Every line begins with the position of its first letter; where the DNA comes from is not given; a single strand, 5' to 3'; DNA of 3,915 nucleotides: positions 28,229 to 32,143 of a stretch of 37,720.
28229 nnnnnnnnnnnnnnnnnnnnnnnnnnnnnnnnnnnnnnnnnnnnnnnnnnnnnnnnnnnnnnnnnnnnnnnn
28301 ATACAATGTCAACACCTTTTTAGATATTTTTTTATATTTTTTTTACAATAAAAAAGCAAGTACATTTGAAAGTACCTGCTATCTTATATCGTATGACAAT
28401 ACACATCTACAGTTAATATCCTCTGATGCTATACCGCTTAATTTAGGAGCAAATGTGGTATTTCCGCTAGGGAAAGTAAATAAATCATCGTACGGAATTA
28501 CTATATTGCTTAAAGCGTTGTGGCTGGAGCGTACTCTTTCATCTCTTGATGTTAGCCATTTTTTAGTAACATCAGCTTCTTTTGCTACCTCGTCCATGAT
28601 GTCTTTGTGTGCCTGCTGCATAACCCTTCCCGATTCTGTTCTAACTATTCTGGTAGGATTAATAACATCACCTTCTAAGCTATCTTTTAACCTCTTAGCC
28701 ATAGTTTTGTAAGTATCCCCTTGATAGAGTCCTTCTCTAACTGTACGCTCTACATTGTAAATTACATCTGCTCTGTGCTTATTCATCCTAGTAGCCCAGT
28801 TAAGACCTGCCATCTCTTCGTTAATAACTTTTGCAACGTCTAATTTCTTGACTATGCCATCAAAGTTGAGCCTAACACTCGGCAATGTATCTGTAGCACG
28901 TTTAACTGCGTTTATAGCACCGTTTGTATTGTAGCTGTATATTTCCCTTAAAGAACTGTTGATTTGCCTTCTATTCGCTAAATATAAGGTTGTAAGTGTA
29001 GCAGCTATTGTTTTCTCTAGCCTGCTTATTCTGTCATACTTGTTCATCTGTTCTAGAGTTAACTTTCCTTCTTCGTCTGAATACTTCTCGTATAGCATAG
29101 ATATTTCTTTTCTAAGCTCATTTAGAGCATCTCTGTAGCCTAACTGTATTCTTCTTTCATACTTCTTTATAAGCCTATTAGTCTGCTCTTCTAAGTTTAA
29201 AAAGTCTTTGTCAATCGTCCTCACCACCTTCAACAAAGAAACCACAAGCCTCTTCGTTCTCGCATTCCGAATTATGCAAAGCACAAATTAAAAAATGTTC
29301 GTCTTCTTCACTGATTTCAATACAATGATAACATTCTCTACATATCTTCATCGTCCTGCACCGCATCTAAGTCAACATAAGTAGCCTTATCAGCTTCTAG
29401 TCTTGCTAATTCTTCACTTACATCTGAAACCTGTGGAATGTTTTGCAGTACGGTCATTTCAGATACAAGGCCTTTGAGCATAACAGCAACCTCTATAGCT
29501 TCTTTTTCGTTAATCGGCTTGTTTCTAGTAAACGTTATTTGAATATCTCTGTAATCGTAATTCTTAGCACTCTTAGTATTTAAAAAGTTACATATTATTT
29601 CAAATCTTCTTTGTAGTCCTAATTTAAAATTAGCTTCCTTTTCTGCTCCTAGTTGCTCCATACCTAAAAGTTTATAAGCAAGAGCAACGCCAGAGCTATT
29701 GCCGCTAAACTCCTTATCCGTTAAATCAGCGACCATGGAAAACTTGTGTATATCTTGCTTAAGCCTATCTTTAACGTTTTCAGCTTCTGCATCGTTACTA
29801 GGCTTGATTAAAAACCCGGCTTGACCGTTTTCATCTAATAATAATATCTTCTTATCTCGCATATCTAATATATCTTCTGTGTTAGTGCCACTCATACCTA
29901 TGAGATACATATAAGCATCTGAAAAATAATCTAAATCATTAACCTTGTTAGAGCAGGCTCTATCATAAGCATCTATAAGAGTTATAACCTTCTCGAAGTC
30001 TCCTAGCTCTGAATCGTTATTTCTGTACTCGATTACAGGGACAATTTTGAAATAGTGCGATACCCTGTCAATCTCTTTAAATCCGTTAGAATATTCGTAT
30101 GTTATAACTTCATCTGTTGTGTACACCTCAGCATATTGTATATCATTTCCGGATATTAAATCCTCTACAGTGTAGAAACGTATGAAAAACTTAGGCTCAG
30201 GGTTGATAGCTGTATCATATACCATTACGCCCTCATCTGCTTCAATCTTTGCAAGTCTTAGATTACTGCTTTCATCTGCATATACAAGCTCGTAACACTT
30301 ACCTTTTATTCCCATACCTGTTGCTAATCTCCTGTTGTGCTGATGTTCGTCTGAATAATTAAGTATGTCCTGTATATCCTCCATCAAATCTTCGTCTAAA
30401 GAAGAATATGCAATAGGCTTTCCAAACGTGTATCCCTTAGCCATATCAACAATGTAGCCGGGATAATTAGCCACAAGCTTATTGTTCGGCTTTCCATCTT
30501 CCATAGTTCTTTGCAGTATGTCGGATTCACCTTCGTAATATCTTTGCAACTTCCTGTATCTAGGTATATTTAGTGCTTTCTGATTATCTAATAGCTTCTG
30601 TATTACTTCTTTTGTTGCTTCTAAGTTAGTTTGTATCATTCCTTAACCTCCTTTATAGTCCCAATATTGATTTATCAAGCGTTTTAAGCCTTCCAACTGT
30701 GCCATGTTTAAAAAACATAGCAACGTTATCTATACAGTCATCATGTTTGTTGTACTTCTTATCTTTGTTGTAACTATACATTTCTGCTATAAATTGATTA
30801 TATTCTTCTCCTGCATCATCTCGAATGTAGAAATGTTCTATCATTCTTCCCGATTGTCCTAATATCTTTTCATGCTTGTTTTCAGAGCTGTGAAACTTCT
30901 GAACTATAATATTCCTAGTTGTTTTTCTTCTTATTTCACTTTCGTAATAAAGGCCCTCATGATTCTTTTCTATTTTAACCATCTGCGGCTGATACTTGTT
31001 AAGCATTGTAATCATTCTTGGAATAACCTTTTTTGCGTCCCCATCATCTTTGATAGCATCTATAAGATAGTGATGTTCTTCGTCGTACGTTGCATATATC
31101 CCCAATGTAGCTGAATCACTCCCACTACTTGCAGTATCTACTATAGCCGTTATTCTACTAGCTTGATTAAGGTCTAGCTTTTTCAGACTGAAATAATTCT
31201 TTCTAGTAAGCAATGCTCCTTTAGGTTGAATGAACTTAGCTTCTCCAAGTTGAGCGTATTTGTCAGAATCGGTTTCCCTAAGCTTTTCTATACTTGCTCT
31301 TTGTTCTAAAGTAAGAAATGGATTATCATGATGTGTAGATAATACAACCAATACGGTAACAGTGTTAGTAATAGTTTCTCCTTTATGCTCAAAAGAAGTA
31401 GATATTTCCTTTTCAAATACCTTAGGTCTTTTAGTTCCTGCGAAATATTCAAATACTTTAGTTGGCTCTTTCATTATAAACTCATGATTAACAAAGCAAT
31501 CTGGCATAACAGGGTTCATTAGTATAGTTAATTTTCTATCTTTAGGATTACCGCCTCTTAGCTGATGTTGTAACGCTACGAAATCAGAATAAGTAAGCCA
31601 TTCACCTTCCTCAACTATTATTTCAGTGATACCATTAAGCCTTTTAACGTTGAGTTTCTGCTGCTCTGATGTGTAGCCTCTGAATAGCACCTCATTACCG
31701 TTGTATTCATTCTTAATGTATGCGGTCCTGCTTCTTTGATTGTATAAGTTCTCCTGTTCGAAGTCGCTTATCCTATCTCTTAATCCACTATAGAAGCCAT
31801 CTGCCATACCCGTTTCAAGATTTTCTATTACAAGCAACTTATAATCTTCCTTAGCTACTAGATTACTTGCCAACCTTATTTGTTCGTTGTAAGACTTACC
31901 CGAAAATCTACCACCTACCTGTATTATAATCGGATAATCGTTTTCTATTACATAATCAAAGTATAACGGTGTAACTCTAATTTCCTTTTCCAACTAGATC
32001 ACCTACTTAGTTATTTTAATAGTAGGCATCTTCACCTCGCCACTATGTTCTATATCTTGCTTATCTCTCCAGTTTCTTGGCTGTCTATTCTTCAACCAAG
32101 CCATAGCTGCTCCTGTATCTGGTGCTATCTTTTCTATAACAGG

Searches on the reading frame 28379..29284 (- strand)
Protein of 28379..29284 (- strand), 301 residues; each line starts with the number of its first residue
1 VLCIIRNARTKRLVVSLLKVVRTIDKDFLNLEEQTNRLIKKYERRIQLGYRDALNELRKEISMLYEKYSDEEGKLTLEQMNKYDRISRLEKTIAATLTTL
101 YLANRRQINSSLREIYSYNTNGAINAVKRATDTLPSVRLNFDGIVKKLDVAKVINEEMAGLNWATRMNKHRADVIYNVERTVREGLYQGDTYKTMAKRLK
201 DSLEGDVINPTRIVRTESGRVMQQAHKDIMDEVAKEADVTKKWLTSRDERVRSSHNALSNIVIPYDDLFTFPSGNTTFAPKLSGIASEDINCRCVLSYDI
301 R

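Call 7: search_protein_families(library=phrogs, proteins=[window:28379-29284:-])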
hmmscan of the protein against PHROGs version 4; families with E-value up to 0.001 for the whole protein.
window:28379-29284:- (301 aa): 17 families
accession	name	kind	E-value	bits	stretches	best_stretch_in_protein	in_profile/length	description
phrog_115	-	head and packaging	1.2e-38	134.7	1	26-299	27-317/665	minor head protein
phrog_595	-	head and packaging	5.9e-34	119.3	1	28-297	8-295/513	head maturation protease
phrog_2468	-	head and packaging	3.2e-23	83.6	1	35-298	11-271/303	head morphogenesis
phrog_4728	-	head and packaging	1.6e-20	74.5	1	30-298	13-298/591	head morphogenesis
phrog_19443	-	head and packaging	9e-19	68.3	1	22-296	27-281/579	minor head protein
phrog_3517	-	head and packaging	3.9e-18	66.9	1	179-300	205-329/371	head morphogenesis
phrog_2662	-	head and packaging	1.1e-15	58.3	1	29-299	490-708/717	portal protein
phrog_6577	-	unknown function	3.5e-14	53.1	1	45-296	26-226/1066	-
phrog_859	-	head and packaging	4e-12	46.5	1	90-296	67-286/807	portal protein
phrog_324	-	head and packaging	1.9e-11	44.7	1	37-300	88-318/624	head morphogenesis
phrog_2841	-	head and packaging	2.4e-11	44.4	1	82-251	106-269/525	minor head protein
phrog_15127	-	head and packaging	2.3e-07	30.7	1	165-292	120-244/602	head protein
phrog_241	-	head and packaging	5.2e-07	30.1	1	54-231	44-219/679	head morphogenesis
phrog_4529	-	head and packaging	0.00016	22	1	173-295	168-283/533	minor head protein and DNA pilot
phrog_7625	-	head and packaging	0.00016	21.7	0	157-230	114-186/504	head morphogenesis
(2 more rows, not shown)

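Call 69: find_related_loci(query=A4, collection=viral_contigs, flank=4000)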
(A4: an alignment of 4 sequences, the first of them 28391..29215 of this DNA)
Query A4 (275 aa) in viral_contigs; peptide patterns used: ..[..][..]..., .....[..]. (x = any residue, [..] = any of these).
233 stretches matched a pattern; 1 encode a relative of the query (tblastn E <= 1e-3); 1 distinct loci.
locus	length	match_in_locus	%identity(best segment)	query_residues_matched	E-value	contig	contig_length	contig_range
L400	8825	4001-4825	65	1-275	3e-124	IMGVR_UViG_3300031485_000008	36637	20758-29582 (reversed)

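Call 70: find_homologous_proteins(query=window:28379-29284:-, max_evalue=1e-40)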
Query window:28379-29284:- (301 aa): 14 proteins with E <= 1e-40 among 1766 candidates.
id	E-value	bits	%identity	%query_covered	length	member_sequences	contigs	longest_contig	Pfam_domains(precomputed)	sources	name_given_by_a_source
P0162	4.1e-169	579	90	97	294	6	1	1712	PF04233.20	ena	-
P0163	9.9e-158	542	90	92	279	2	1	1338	PF04233.20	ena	-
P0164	9.5e-117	407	65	92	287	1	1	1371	PF04233.20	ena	-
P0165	2.6e-116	406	65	93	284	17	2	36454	PF04233.20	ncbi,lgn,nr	ncbi:MAG: phage head morphogenesis protein [Chitinophagales bacterium]|nr:phage head morphogenesis p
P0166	1.3e-111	391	64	91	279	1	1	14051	PF04233.20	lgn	-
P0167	8.6e-111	388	61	94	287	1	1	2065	PF04233.20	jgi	-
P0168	2.1e-110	387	62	95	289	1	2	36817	PF04233.20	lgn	-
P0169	1.6e-109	384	63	92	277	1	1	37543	PF04233.20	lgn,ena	-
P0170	2.1e-106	373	66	83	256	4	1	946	PF04233.20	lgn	-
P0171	2.4e-106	373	67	83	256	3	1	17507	PF04233.20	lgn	-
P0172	1.8e-68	249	46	90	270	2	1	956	PF04233.20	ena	-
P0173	1.2e-59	220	44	92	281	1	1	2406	PF04233.20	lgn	-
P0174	2.9e-47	180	39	84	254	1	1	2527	PF04233.20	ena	-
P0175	7.2e-41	159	38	88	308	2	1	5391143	PF04233.20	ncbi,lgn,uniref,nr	ncbi:phage minor head protein [Bacillus wiedmannii]|uniref:Phage minor head protein n=1 Tax=Bacillus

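Call 71: find_encoding_contigs(protein=P0169, flank=10000, max_places=2)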
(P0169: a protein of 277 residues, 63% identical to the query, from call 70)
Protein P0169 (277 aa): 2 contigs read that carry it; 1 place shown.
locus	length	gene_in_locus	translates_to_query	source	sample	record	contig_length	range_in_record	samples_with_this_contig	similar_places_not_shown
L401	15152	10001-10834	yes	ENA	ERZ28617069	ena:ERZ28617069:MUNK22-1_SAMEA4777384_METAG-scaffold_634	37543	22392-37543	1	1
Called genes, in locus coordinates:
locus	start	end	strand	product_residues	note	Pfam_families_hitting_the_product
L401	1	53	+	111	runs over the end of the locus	-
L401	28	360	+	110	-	-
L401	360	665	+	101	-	PF07659:DUF1599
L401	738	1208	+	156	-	PF05869:Dam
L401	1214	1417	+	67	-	-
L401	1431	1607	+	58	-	-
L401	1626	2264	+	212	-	PF02511:Thy1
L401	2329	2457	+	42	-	-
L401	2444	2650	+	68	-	-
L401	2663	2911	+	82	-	-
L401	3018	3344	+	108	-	PF07486:Hydrolase_2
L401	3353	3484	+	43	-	-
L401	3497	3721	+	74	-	-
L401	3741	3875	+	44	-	-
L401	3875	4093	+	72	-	-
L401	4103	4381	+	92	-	PF14359:DUF4406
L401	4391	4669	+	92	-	-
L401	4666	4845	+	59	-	-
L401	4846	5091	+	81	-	-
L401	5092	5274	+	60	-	-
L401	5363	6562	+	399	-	PF02195:ParB_N, PF01555:N6_N4_Mtase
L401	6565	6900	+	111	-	-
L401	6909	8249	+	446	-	PF04466:Terminase_3, PF17289:Terminase_6C (weak)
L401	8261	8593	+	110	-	-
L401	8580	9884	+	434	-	PF05133:SPP1_portal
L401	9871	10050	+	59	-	-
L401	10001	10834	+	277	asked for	PF04233:Phage_Mu_F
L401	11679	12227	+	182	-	PF14265:DUF4355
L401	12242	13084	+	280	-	-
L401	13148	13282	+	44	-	-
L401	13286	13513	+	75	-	-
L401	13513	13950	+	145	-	-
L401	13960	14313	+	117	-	-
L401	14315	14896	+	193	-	PF23961:Phage_tail_terminator_9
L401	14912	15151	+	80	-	?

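Call 72: find_encoding_contigs(protein=P0168, flank=10000, max_places=2)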
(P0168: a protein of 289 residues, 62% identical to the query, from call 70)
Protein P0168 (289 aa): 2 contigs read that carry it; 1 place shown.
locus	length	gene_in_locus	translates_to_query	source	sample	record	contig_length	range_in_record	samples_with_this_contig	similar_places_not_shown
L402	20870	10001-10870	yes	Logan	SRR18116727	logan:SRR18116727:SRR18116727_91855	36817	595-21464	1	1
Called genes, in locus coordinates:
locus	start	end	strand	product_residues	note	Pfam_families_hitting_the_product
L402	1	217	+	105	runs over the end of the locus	-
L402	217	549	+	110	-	PF07659:DUF1599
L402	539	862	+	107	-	PF03819:MazG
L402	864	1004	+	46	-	-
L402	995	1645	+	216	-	PF02511:Thy1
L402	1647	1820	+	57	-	-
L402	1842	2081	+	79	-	-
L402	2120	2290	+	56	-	-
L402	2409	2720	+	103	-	PF01396:Zn_ribbon_Top1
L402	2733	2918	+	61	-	-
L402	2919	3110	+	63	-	-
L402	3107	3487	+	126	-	-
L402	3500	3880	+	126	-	-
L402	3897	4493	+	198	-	-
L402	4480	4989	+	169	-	-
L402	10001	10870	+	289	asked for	PF04233:Phage_Mu_F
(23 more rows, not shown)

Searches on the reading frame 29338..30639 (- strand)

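Call 8: search_protein_families(library=pfam, proteins=[window:29338-30639:-])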
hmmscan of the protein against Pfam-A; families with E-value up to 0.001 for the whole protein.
window:29338-30639:- (433 aa): 1 family
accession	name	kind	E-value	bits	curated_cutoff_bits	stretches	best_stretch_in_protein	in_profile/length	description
PF05133.19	SPP1_portal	-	1.1e-113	380.8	25.5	1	16-420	3-412/416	Phage portal protein, SPP1 Gp6-like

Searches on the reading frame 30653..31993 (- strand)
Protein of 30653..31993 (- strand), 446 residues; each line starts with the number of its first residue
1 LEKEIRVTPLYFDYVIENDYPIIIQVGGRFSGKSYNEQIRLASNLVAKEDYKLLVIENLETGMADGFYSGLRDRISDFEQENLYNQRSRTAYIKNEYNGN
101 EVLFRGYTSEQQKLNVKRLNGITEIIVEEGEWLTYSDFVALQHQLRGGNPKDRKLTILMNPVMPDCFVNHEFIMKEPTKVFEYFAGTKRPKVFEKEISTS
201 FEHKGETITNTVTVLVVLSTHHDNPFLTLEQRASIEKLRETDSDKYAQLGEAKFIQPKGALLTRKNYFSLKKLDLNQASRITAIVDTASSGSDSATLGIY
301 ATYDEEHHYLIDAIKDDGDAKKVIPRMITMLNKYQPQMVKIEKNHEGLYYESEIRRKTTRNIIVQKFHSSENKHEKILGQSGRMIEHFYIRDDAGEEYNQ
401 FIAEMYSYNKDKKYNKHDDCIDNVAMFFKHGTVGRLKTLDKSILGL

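Call 8: search_protein_families(library=pfam, proteins=[window:30653-31993:-])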
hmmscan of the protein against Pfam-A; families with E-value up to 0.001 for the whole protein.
window:30653-31993:- (446 aa): 3 families
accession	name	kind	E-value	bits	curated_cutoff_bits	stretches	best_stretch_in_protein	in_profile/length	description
PF04466.19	Terminase_3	-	9.5e-16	58.4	23.2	1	22-246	4-194/201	Phage terminase large subunit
PF17289.8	Terminase_6C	-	1.4e-07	32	22.6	1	285-427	3-151/155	Terminase RNaseH-like domain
PF22530.2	Terminase-T7_RNaseH-like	-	1.2e-05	26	27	1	285-378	1-96/108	Terminase Bacteriophage T7, Ribonuclease H-like domain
